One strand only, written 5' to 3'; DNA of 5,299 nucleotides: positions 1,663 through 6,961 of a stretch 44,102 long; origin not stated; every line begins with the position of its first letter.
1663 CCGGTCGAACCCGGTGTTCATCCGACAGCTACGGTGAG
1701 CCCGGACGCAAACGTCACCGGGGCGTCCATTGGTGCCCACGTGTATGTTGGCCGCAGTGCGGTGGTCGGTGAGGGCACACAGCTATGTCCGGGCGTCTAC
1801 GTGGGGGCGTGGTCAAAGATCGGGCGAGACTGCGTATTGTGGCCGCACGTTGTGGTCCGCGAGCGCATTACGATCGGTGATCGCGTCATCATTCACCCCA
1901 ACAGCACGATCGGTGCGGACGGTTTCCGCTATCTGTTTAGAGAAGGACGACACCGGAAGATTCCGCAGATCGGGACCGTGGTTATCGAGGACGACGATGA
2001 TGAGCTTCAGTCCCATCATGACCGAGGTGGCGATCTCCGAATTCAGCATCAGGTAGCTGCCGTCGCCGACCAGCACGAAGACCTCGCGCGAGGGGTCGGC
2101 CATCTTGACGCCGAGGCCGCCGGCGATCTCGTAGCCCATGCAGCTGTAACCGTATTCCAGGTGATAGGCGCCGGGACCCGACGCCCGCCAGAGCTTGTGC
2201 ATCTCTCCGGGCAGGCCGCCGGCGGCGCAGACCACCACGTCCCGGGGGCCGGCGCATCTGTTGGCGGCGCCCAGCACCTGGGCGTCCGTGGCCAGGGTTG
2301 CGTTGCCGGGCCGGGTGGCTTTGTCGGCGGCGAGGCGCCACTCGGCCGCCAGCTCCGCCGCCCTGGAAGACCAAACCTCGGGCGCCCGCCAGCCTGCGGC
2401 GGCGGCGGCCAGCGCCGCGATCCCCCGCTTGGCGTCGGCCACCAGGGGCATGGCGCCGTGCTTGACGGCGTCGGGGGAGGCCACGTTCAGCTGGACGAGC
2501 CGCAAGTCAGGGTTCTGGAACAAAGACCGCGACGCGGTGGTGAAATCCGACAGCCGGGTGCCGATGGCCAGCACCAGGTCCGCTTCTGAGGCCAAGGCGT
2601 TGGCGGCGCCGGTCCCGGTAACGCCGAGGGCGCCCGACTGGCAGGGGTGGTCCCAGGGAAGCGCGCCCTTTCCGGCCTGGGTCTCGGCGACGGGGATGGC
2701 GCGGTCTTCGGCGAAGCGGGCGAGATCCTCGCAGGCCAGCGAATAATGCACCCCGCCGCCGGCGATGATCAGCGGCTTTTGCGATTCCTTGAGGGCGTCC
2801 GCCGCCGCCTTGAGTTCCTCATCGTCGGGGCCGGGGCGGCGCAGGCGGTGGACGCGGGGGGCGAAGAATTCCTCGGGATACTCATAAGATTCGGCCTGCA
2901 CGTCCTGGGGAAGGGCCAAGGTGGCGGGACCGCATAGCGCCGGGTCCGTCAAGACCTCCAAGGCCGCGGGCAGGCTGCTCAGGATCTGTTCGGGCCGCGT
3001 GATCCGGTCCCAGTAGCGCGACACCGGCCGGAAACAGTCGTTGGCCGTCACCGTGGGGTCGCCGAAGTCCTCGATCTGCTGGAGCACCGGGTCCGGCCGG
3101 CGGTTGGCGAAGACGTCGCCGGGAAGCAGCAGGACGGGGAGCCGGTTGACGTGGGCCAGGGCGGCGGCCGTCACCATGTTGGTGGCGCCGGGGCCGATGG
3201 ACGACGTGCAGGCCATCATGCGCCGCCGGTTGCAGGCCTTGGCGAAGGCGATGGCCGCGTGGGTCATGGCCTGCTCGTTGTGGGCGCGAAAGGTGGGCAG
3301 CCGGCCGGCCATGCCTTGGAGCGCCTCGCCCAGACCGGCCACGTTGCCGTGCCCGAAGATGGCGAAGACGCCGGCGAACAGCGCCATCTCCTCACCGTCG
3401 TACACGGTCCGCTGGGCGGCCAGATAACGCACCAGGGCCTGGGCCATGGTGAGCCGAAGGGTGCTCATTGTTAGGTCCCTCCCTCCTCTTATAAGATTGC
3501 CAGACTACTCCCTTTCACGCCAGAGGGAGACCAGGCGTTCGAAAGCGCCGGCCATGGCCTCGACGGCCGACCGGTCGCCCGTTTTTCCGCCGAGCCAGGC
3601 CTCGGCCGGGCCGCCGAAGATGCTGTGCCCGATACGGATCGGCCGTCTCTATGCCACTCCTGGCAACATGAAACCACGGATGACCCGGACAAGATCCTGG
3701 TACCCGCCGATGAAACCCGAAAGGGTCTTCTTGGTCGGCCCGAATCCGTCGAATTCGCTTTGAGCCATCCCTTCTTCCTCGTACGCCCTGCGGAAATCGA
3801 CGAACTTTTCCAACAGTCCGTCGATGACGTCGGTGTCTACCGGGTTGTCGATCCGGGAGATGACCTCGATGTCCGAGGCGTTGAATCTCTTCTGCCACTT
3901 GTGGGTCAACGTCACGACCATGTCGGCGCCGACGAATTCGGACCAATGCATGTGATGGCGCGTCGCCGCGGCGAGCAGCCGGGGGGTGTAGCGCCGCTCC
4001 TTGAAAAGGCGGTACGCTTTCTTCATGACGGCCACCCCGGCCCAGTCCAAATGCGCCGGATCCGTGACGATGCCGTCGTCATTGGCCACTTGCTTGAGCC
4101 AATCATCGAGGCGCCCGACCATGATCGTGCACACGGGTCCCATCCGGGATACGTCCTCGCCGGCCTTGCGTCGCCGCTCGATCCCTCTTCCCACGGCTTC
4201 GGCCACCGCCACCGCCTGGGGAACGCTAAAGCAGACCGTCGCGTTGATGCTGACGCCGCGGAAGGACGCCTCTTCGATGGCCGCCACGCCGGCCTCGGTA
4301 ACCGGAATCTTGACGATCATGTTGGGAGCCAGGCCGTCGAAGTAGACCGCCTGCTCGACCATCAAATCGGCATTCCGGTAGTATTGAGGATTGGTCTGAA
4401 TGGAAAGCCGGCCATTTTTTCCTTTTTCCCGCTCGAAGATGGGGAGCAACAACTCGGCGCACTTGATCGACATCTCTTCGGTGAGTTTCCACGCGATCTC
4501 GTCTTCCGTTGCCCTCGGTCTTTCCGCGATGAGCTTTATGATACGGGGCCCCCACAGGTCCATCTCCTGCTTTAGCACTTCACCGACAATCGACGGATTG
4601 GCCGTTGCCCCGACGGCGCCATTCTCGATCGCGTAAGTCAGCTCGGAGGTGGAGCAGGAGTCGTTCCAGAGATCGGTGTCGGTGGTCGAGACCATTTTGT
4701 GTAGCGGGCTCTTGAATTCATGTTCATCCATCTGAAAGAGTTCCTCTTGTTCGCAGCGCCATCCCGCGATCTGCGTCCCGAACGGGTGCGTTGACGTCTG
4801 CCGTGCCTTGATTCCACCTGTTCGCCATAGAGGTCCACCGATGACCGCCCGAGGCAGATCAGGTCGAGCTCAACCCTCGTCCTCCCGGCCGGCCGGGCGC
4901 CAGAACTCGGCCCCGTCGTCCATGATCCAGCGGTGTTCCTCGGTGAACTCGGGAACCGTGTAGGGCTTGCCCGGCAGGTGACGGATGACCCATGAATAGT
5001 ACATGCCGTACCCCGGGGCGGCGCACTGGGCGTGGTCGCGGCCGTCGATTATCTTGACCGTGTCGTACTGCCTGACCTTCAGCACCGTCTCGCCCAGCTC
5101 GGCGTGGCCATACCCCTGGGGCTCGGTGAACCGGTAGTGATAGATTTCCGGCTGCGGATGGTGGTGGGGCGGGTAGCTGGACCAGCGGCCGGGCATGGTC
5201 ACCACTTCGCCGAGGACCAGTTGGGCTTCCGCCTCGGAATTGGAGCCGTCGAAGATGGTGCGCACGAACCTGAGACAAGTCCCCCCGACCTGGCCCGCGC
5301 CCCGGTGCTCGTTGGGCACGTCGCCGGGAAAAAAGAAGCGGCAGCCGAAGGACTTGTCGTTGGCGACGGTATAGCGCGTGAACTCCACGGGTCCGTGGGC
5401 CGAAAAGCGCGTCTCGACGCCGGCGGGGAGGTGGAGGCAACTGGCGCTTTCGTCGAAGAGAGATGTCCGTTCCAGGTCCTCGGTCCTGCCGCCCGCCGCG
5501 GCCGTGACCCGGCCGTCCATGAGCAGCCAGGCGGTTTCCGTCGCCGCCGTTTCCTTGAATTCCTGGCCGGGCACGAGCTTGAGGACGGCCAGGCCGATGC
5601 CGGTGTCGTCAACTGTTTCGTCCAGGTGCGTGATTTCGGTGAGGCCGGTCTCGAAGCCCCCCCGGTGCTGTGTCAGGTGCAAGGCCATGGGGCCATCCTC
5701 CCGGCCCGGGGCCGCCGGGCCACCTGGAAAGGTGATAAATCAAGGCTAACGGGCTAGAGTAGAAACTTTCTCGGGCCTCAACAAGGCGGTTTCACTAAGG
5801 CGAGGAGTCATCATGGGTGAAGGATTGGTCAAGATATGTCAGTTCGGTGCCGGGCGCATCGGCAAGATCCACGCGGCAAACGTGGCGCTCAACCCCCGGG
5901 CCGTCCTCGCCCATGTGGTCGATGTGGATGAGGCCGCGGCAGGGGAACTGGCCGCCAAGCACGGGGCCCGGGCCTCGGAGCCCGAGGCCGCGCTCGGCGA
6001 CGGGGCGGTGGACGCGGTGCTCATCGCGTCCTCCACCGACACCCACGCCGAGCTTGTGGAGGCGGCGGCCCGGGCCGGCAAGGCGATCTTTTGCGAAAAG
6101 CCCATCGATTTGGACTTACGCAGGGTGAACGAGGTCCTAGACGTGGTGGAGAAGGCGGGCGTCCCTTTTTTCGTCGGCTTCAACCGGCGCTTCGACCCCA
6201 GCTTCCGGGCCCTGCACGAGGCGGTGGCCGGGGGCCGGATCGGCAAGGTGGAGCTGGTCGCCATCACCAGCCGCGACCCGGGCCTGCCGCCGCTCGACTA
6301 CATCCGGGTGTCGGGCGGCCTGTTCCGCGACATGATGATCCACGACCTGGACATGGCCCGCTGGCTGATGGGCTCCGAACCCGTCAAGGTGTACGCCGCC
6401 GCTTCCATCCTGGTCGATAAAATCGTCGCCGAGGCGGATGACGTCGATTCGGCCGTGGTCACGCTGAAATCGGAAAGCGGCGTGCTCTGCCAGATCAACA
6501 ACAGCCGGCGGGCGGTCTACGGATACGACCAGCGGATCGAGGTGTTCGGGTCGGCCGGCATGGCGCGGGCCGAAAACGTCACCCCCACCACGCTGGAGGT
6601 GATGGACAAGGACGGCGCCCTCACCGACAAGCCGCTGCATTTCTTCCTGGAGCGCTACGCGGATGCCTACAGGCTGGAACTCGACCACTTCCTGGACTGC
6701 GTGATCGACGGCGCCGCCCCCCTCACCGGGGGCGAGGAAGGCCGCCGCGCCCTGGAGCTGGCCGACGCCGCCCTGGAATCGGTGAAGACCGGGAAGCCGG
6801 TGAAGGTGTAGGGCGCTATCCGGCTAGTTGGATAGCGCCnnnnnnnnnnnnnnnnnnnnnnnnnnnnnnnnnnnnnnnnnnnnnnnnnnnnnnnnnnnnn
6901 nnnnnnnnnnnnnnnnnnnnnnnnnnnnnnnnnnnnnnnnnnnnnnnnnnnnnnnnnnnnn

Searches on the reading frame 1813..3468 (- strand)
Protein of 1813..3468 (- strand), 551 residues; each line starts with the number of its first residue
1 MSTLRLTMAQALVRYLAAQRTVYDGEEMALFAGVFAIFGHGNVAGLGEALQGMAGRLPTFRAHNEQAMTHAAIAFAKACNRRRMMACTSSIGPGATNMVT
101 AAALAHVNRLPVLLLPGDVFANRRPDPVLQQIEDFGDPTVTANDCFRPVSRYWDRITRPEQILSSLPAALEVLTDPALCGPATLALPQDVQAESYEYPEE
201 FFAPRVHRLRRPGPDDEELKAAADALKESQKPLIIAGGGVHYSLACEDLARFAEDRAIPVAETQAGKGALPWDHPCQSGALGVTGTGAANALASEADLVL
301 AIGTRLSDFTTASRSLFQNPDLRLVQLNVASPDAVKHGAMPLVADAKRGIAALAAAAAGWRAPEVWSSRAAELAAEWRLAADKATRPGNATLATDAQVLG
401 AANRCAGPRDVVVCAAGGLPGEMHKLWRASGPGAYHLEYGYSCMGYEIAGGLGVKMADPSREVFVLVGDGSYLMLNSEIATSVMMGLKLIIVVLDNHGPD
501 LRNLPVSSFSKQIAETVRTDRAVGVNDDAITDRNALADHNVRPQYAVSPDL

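Call 56: search_protein_families(library=pfam, proteins=[window:1813-3468:-], max_evalue=0.00001)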
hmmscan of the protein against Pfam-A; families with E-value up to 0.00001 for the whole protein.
window:1813-3468:- (551 aa): 3 families
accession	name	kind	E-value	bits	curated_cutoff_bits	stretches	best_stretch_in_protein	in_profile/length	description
PF00205.28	TPP_enzyme_M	-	6.6e-37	126.7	30.4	1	219-353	1-137/137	Thiamine pyrophosphate enzyme, central domain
PF02775.26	TPP_enzyme_C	-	8.5e-21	74.8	21.9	1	417-498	3-84/151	Thiamine pyrophosphate enzyme, C-terminal TPP binding domain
PF02776.23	TPP_enzyme_N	-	3.3e-11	43.4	26.8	1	35-130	20-111/119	Thiamine pyrophosphate enzyme, N-terminal TPP binding domain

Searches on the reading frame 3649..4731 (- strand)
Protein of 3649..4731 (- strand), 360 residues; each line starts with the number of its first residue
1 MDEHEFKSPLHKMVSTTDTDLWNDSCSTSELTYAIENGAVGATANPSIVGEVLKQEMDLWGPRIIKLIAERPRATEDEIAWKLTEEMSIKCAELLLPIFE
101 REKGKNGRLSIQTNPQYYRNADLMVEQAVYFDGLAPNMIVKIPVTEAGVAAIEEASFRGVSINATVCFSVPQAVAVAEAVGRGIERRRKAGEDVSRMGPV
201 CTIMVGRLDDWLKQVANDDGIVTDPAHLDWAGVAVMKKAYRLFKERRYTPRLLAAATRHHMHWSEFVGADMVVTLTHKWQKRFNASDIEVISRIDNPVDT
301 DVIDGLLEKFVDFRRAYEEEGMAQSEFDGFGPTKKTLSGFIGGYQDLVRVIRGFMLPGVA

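Call 56: search_protein_families(library=pfam, proteins=[window:3649-4731:-], max_evalue=0.00001)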
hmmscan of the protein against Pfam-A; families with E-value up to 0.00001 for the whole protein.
window:3649-4731:- (360 aa): 1 family
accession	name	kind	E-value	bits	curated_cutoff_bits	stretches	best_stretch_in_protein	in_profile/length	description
PF00923.25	TAL_FSA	-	2.7e-39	135.7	27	1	21-288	1-237/285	Transaldolase/Fructose-6-phosphate aldolase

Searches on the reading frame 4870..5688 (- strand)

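Call 56: search_protein_families(library=pfam, proteins=[window:4870-5688:-], max_evalue=0.00001)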
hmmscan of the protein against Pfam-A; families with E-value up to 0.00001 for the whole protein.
window:4870-5688:- (272 aa): 1 family
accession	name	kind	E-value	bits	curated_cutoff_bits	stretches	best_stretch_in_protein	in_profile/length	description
PF04962.18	KduI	-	1.2e-50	172.7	23.9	1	12-255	8-262/262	KduI/IolB family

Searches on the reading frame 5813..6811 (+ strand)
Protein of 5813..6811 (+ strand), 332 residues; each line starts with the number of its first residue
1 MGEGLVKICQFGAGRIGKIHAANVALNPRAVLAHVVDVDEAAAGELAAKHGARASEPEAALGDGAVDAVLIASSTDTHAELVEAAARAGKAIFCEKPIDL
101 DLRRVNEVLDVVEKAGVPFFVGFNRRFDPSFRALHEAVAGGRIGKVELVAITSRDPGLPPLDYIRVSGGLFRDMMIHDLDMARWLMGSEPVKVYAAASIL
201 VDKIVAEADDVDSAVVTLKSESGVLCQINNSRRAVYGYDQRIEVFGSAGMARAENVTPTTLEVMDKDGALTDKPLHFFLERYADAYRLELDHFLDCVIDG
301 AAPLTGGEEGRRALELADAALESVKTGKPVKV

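Call 56: search_protein_families(library=pfam, proteins=[window:5813-6811:+], max_evalue=0.00001)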
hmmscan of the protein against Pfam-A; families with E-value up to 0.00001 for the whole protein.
window:5813-6811:+ (332 aa): 3 families
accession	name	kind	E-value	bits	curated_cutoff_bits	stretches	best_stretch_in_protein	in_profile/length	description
PF22725.1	GFO_IDH_MocA_C3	-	1.7e-29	102.7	27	1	131-251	1-123/124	GFO/IDH/MocA C-terminal domain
PF02894.22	GFO_IDH_MocA_C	-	6.3e-28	98.5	22.9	1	136-332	2-218/218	Oxidoreductase family, C-terminal alpha/beta domain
PF01408.29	GFO_IDH_MocA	-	9.7e-22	78.4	24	1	11-123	6-120/120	Oxidoreductase family, NAD-binding Rossmann fold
